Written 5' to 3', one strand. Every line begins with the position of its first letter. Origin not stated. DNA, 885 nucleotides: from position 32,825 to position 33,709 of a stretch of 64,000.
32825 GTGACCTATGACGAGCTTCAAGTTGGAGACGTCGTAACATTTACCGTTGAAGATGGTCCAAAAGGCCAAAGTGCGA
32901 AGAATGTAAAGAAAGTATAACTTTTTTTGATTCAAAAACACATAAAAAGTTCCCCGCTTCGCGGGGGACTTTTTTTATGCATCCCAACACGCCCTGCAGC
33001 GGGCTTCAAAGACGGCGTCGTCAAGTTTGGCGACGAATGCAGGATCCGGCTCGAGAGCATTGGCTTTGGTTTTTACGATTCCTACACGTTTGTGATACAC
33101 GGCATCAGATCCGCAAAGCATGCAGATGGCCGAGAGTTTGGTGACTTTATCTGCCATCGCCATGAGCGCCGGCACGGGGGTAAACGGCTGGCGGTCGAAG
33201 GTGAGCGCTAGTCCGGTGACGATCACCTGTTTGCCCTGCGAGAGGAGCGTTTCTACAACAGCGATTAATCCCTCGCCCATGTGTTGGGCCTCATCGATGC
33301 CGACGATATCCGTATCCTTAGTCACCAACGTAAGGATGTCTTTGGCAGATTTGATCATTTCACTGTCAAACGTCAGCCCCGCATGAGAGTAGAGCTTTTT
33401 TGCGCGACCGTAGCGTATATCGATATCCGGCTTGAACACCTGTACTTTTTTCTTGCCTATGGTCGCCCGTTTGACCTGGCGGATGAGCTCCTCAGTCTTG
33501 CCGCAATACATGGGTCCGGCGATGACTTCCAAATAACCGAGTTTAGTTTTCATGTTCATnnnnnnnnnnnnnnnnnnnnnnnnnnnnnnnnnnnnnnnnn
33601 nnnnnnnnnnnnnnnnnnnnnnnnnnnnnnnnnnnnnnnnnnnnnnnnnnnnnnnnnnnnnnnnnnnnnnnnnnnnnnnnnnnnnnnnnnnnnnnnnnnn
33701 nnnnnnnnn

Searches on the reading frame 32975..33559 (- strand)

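Call 9: search_protein_families(library=pfam, proteins=[window:32975-33559:-])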
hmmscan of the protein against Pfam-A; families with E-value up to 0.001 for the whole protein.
window:32975-33559:- (194 aa): 1 family
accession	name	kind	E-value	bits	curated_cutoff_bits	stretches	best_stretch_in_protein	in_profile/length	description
PF00265.24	TK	-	4.9e-41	140.9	20.6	1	9-192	2-176/176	Thymidine kinase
